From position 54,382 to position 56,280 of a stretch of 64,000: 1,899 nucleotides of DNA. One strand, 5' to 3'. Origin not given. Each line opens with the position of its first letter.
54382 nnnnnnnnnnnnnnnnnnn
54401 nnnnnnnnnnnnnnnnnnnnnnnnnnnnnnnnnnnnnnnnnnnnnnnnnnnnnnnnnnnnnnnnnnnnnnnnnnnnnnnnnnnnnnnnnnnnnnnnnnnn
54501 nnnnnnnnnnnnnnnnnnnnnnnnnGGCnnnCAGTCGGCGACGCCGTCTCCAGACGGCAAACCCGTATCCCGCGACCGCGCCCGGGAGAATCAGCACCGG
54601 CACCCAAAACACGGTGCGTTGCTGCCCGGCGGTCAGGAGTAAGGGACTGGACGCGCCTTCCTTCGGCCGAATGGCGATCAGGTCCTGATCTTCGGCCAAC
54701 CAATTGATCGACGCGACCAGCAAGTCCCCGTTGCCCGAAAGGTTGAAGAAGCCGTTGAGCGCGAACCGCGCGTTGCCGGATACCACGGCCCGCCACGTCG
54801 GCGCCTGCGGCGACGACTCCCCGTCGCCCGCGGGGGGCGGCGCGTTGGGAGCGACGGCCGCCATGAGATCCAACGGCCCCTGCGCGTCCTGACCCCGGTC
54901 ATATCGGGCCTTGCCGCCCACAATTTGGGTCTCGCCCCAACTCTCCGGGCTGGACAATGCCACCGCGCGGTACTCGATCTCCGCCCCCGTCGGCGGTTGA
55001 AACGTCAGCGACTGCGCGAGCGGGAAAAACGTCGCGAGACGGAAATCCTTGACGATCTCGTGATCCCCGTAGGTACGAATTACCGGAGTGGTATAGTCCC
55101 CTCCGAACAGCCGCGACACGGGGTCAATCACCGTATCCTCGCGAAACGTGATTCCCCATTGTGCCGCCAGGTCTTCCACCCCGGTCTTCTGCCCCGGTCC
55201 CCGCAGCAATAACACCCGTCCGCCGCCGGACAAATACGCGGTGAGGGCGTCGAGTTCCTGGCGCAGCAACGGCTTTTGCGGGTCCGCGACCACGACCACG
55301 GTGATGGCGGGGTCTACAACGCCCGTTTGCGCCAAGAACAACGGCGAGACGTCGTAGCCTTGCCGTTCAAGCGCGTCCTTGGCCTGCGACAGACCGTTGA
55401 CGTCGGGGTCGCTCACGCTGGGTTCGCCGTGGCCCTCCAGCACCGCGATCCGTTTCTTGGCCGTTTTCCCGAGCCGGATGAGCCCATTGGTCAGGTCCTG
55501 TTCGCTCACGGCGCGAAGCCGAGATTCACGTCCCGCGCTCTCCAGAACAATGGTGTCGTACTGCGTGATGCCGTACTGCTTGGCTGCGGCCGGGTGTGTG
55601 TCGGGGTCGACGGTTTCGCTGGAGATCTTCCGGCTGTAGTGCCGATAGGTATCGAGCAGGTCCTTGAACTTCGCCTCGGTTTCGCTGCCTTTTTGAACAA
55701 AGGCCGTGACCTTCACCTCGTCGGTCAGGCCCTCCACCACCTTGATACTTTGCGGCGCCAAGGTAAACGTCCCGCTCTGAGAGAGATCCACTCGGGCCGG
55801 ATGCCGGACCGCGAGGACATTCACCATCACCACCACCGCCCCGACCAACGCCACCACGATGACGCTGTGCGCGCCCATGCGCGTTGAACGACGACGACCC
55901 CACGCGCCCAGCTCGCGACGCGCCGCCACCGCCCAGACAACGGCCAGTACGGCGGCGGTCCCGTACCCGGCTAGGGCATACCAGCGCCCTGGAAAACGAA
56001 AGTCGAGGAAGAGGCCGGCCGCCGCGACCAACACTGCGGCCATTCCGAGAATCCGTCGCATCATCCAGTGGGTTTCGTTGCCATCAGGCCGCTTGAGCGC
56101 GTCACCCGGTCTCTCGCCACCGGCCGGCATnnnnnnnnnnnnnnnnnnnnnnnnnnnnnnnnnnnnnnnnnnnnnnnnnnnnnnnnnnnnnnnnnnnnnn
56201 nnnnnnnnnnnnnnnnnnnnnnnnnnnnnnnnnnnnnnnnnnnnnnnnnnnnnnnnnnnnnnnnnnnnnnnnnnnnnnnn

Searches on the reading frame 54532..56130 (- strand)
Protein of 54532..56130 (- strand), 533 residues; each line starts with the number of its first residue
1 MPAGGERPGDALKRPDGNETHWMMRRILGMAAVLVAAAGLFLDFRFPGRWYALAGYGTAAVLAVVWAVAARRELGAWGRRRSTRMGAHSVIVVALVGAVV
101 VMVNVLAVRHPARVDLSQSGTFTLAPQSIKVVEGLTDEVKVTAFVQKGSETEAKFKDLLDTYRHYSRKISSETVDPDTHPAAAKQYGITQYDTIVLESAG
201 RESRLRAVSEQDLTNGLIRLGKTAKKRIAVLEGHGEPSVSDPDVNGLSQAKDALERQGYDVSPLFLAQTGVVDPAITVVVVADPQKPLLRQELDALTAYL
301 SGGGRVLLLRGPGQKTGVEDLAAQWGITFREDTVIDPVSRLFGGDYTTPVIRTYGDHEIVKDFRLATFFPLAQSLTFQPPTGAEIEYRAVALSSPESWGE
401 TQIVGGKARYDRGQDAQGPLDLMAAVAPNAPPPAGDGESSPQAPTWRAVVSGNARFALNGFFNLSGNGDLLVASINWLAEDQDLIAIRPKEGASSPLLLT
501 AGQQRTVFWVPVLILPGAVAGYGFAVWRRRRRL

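Call 68: search_protein_families(library=pfam, proteins=[window:54532-56130:-], max_evalue=0.0001)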
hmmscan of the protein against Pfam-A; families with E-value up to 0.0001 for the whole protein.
window:54532-56130:- (533 aa): 3 families
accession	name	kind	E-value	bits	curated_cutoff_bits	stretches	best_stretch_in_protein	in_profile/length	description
PF09822.16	ABC_transp_aux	-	2.3e-18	66.9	34.7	1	225-461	1-263/288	ABC-type uncharacterized transport system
PF23357.1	DUF7088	-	2.5e-12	47.3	27.8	1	119-200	2-92/105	Domain of unknown function (DUF7088)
PF14258.12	DUF4350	-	1.4e-05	25.9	30.4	1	240-322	2-82/181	Domain of unknown function (DUF4350)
